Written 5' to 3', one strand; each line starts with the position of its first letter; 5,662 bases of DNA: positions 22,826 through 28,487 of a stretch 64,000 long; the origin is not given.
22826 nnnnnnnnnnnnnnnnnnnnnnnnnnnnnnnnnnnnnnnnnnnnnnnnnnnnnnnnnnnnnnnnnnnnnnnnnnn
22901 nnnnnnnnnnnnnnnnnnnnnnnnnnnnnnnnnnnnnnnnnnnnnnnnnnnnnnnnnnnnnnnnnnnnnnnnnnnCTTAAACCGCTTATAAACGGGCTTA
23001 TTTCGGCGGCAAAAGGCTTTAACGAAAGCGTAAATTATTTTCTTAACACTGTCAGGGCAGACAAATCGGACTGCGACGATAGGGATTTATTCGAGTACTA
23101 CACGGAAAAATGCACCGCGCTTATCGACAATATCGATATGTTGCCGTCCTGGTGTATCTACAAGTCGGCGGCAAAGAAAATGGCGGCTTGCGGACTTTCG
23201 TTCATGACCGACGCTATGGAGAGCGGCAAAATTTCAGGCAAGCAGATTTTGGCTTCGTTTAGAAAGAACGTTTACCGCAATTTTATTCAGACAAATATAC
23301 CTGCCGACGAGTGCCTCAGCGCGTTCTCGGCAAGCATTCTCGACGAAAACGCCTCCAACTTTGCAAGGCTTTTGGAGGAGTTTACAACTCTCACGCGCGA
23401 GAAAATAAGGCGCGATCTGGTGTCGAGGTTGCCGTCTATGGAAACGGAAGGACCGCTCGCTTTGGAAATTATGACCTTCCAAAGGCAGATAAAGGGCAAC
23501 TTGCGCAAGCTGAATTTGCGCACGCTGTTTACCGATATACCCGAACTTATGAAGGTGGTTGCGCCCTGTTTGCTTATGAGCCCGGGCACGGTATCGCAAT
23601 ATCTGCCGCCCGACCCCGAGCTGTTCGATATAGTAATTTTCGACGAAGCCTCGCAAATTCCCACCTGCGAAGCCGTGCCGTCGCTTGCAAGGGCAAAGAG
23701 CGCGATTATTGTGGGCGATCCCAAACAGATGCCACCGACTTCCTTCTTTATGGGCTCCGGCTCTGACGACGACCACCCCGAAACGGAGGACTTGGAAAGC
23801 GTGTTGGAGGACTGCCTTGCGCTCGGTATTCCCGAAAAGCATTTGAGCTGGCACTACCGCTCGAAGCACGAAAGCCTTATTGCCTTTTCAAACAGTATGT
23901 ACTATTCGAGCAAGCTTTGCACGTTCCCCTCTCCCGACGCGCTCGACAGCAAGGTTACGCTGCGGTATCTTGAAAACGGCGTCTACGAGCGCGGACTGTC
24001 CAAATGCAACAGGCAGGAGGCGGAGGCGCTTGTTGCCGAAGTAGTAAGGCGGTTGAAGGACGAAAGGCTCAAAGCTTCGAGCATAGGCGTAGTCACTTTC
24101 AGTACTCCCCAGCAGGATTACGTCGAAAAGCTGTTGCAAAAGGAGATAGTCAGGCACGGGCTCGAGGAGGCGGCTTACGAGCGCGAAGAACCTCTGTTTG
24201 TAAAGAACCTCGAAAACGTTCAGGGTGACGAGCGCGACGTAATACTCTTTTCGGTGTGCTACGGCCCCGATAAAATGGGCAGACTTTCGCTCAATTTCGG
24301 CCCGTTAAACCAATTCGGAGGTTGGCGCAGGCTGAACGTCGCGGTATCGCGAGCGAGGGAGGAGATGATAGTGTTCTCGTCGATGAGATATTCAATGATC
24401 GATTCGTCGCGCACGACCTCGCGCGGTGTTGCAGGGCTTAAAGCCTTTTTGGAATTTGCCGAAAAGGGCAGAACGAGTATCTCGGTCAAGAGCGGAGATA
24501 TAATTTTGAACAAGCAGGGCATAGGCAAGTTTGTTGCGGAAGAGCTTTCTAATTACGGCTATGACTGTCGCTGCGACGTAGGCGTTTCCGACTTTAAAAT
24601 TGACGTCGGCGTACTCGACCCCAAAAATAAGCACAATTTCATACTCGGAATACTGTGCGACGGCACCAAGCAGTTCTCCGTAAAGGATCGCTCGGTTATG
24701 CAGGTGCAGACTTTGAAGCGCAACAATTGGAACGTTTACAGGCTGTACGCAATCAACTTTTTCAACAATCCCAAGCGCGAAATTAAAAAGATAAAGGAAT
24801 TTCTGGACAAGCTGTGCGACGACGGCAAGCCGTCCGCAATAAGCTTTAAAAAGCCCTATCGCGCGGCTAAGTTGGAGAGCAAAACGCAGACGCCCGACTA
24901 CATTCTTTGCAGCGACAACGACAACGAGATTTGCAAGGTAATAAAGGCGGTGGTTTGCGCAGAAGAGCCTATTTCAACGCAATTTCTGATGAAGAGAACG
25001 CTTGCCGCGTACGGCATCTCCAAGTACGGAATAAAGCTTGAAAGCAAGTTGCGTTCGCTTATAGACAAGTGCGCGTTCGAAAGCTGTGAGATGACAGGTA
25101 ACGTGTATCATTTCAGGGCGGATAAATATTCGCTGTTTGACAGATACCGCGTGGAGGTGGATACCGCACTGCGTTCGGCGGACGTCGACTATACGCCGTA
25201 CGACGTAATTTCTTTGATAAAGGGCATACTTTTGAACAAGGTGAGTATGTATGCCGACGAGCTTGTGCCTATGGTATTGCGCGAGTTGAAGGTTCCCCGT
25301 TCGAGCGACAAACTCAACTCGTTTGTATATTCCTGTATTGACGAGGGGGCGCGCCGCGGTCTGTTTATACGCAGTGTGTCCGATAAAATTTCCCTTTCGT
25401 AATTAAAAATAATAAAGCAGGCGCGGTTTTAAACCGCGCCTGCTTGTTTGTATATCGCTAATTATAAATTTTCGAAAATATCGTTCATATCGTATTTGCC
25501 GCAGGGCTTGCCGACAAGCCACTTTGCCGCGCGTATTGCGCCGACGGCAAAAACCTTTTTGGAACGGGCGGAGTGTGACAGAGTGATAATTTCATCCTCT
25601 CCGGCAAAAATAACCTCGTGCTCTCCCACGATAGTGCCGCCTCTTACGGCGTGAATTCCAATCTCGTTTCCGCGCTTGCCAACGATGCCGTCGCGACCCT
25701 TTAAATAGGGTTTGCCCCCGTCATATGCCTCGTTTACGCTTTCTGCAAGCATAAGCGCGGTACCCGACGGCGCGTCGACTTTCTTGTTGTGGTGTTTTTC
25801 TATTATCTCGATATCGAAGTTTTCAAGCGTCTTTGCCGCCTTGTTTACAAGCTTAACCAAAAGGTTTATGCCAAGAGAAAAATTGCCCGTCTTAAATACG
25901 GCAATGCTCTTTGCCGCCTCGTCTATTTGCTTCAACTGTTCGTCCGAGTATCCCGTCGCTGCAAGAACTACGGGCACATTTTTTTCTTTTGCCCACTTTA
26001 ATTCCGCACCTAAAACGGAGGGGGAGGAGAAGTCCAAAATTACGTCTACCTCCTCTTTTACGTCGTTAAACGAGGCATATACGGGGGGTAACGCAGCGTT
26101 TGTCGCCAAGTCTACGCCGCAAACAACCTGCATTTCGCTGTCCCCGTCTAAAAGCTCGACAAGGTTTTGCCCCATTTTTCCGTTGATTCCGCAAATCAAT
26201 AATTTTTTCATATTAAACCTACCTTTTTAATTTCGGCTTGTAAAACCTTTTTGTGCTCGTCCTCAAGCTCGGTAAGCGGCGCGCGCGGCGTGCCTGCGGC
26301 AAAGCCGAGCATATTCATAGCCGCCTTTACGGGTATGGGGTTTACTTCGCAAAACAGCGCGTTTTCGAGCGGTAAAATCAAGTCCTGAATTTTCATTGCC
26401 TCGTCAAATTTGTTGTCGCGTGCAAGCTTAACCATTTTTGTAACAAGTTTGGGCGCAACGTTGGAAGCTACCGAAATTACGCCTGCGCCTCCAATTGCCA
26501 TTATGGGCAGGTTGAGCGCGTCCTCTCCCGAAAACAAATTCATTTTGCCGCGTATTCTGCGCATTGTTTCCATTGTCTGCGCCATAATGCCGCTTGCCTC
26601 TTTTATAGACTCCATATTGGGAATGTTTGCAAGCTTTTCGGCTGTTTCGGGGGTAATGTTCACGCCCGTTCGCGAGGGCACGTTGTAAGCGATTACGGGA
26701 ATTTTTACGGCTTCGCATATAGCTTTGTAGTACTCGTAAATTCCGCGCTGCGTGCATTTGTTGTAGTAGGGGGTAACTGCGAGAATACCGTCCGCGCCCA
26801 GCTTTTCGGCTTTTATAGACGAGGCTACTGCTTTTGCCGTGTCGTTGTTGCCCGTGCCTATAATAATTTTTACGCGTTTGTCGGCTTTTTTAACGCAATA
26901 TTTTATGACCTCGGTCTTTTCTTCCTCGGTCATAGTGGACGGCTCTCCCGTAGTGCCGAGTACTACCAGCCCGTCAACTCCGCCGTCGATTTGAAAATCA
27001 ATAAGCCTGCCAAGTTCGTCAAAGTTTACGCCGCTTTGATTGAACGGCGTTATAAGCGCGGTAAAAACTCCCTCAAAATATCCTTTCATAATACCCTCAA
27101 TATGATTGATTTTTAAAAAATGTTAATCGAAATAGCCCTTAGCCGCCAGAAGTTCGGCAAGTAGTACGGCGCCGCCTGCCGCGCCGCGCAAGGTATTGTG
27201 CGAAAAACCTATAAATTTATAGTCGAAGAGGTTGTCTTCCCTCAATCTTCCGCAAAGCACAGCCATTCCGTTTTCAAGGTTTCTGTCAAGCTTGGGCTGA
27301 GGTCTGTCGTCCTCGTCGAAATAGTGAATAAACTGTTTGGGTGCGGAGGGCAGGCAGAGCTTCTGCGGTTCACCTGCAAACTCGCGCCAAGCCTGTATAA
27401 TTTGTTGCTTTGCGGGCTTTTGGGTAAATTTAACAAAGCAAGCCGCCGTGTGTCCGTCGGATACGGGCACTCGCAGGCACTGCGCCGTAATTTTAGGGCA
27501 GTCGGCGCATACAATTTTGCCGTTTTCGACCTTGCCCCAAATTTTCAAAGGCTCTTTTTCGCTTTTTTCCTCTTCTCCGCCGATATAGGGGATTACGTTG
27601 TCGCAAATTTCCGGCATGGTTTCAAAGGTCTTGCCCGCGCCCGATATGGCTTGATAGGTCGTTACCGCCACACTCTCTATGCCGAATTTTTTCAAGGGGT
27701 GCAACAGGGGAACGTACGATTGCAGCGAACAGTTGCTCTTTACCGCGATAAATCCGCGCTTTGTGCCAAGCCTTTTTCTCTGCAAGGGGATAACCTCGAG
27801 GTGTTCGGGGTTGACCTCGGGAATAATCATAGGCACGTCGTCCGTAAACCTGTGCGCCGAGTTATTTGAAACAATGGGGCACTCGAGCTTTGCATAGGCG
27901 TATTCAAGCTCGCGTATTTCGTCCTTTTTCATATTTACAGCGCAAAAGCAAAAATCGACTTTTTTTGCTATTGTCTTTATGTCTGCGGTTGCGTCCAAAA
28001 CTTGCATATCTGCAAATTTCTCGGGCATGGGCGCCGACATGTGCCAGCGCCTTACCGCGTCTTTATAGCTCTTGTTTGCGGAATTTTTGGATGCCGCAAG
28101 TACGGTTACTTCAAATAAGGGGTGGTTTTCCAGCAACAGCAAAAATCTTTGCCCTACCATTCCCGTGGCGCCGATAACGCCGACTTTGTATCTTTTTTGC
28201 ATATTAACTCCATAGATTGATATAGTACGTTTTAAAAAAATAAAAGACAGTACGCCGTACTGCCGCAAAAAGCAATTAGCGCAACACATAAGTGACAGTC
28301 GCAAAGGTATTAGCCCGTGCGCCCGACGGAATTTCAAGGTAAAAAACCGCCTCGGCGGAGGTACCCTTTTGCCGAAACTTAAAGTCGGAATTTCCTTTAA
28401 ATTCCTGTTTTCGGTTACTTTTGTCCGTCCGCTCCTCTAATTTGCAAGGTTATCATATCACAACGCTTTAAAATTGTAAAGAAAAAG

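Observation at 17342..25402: Terminator-bracketed two-helicase cassette: a HelD-like helicase plus a 1873-aa DUF4011/Upf1-like helicase/nuclease-fold/DUF3320 protein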

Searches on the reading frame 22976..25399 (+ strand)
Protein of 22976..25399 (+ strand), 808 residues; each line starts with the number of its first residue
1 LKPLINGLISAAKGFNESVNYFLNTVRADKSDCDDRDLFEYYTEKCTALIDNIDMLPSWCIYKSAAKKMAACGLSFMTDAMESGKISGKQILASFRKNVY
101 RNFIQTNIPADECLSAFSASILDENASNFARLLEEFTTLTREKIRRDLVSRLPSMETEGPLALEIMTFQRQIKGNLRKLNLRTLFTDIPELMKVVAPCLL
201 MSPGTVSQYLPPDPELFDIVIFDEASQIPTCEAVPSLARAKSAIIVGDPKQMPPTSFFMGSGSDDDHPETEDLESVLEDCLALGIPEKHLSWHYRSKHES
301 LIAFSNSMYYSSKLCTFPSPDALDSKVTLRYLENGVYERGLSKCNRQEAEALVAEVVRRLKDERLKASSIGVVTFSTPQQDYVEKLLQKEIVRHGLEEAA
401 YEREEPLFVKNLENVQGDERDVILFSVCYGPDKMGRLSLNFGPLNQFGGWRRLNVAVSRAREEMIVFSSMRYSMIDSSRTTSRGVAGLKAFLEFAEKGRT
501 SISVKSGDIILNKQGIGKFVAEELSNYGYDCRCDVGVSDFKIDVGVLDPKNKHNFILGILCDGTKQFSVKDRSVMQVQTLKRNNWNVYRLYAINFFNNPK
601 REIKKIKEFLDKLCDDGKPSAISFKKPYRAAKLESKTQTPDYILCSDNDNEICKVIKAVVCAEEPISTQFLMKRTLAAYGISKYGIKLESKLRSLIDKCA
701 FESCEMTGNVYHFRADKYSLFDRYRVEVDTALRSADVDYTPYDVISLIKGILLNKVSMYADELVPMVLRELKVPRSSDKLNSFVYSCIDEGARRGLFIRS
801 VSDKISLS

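Call 71: search_dna_similar(query=window:22976-25399:+, collection=plasmids, mode=protein, max_rows=40, rows=spread, max_evalue=1e-20)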
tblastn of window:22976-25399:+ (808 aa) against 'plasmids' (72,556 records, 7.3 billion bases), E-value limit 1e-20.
Records with a match: 487; places in all: 490; records where one place covers at least 80% of the query: 82.
Best place of each record, by identity: <60% 487.
By first word of the organism name: Klebsiella 238; Ralstonia 105; Acinetobacter 36; Rhizobium 20; Raoultella 11; Paracoccus 6; Mesorhizobium 5; Vibrio 5; Thioclava 4; Paraburkholderia 3; and 41 more.
By predicted mobility (MOB-suite, as given by PLSDB): conjugative 212; non-mobilizable 139; mobilizable 136.
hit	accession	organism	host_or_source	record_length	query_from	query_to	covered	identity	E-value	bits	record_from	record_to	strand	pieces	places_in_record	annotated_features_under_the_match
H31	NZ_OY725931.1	Bacteroides finegoldii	-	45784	33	794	94%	38.1%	3e-171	555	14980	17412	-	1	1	DUF3320 domain-containing protein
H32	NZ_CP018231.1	Rhizobium leguminosarum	Vavilovia formosa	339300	3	618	76%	37.3%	6e-123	415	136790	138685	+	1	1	DUF3320 domain-containing protein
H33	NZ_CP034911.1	Sinorhizobium alkalisoli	single cell,root nodule of Sesbania ...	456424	8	618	76%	36.6%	3e-116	395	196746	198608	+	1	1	DUF3320 domain-containing protein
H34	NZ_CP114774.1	Raoultella planticola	Homo sapiens,cell ...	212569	1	618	76%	36.1%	2e-111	382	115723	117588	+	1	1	DUF3320 domain-containing protein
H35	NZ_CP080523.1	Mesorhizobium sp. AR10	Astragalus sp.,Cell culture,root nodule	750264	8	616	75%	36.1%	6e-105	362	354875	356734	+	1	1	DUF3320 domain-containing protein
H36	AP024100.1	Ralstonia solanacearum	-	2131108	54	796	92%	28.9%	8e-86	306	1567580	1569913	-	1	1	hypothetical protein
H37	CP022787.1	Ralstonia solanacearum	Solanum tuberosum,single cell,Potato ...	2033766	54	796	92%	28.9%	1e-85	306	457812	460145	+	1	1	helicase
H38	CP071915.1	Ralstonia solanacearum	Pogostemon cablin,Single strain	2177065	54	796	92%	28.9%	1e-85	306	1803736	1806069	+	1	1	none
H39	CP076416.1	Ralstonia solanacearum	tobacco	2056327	54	796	92%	28.8%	2e-85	305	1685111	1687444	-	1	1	none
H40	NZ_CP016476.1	Picosynechococcus sp. PCC 7003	cell culture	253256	56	623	70%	37.2%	3e-110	378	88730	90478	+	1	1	DUF3320 domain-containing protein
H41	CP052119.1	Ralstonia solanacearum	tomato,cell culture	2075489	125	796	83%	30.4%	2e-83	299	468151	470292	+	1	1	none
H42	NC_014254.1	Methanohalobium evestigatum Z-7303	-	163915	29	627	74%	33.1%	5e-88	313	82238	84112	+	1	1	AAA domain-containing protein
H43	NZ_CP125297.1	Paraburkholderia sabiae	Mimosa caesalpiniifolia,cell ...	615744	45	696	81%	30.2%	2e-81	293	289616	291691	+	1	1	DUF3320 domain-containing protein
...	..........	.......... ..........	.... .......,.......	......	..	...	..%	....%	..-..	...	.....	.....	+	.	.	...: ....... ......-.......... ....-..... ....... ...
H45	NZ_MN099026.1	Klebsiella pneumoniae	-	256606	33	613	72%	33.3%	3e-85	304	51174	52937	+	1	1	hhe: DUF4011 domain-containing anti-phage protein Hhe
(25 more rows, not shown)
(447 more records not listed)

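Call 72: get_annotated_region(hit=H45, flank=7000)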
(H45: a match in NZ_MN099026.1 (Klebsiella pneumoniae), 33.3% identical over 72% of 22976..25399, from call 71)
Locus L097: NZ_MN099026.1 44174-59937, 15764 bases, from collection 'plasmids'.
description: Klebsiella pneumoniae strain WH61 plasmid pHNWH61-1, complete sequence
organism: Klebsiella pneumoniae (NCBI taxid 573)
taxonomy: Bacteria; Pseudomonadota; Gammaproteobacteria; Enterobacterales; Enterobacteriaceae; Klebsiella; Klebsiella pneumoniae
host: -; source: -; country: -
typing (MOB-suite, as given by PLSDB): non-mobilizable; replicon IncFIB,IncHI1B,rep_cluster_1254
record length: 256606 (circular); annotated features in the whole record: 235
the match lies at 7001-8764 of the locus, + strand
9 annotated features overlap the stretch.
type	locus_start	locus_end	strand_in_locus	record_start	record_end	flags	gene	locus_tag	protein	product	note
CDS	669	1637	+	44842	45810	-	-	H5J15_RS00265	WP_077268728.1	IS5-like element IS903B family transposase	GO:0006313 - DNA transposition [Evidence IEA]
CDS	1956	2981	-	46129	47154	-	-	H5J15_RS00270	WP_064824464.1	IS110 family transposase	-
CDS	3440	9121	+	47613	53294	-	hhe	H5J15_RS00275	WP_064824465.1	DUF4011 domain-containing anti-phage protein Hhe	GO:0051607 - defense response to virus [Evidence IEA]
CDS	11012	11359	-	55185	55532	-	tnpB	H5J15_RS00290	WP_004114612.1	IS66 family insertion sequence element accessory protein TnpB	-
CDS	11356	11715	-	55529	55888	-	-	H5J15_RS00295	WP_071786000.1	transposase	GO:0006313 - DNA transposition [Evidence IEA]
CDS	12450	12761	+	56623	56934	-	-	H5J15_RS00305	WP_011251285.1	type II toxin-antitoxin system HigB family toxin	GO:0090304 - nucleic acid metabolic process [Evidence IEA]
CDS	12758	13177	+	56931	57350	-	-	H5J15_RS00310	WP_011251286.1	helix-turn-helix domain-containing protein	-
CDS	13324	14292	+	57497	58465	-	-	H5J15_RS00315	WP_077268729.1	IS5 family transposase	-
CDS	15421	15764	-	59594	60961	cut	-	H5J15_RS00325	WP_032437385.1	formimidoylglutamate deiminase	-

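Call 74: search_protein_families(library=pfam, proteins=[L097:3440-4700:+], max_evalue=10)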
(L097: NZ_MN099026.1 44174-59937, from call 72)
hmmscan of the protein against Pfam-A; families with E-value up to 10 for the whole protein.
L097:3440-4700:+ (420 aa): 1 family
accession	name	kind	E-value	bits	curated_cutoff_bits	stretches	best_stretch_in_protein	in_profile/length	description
PF13195.11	DUF4011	-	7.2e-39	133.7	22.2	1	26-305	1-158/158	Protein of unknown function (DUF4011)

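Call 99: search_protein_families(library=padloc, proteins=[L097:3440-9118:+], max_evalue=1e-50)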
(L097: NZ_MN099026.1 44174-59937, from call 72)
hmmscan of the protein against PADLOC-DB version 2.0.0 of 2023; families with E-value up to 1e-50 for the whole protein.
L097:3440-9118:+ (1893 aa): 2 families
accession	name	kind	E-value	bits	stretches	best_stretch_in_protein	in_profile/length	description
PDLC02194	Hhe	-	0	2444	1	7-1892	11-1899/1911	-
PDLC05009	PDC-S37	-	0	1289.6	2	1114-1866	683-1422/1550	-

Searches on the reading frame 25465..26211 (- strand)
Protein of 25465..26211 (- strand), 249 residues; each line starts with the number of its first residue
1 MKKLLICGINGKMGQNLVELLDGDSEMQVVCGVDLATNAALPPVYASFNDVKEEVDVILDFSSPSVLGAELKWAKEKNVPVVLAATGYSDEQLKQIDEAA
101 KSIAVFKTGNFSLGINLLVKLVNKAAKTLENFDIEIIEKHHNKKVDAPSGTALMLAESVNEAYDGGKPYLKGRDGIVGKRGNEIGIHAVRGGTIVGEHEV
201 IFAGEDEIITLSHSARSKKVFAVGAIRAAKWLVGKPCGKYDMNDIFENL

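Call 20: search_protein_families(library=pfam, proteins=[window:25465-26211:-], max_evalue=0.00001)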
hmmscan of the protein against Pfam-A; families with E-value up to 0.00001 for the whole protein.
window:25465-26211:- (249 aa): 2 families
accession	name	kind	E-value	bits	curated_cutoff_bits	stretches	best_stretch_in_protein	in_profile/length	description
PF05173.19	DapB_C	-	1.3e-46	158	27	1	114-245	1-120/121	Dihydrodipicolinate reductase, C-terminus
PF01113.26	DapB_N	-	1.7e-22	80.3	25.6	1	3-111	2-124/124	Dihydrodipicolinate reductase, N-terminus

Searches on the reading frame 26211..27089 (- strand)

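Call 20: search_protein_families(library=pfam, proteins=[window:26211-27089:-], max_evalue=0.00001)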
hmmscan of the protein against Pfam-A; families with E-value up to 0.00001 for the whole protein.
window:26211-27089:- (293 aa): 1 family
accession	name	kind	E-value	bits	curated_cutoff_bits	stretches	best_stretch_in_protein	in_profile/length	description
PF00701.28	DHDPS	-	3.1e-93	312.1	22.1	1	5-289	2-288/289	Dihydrodipicolinate synthetase family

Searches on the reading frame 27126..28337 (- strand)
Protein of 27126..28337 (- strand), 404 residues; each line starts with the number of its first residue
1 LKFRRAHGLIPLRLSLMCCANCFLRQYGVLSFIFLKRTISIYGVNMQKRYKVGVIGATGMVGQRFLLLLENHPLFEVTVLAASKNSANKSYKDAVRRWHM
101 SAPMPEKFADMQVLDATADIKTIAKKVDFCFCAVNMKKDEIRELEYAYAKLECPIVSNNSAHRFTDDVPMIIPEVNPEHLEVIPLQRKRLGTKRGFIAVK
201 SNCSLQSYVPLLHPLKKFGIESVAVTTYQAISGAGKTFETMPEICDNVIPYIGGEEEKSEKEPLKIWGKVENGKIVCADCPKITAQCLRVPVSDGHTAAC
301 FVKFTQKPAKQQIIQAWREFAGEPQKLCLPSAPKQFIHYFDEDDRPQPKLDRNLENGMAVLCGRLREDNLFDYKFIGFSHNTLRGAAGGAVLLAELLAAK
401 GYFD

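Call 20: search_protein_families(library=pfam, proteins=[window:27126-28337:-], max_evalue=0.00001)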
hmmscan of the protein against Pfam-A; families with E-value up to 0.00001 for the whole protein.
window:27126-28337:- (404 aa): 2 families
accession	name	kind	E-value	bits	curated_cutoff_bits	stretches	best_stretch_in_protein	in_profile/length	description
PF02774.23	Semialdhyde_dhC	-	3.6e-33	115.7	26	1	212-383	1-183/184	Semialdehyde dehydrogenase, dimerisation domain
PF01118.30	Semialdhyde_dh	-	6.3e-28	98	26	1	51-181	1-119/121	Semialdehyde dehydrogenase, NAD binding domain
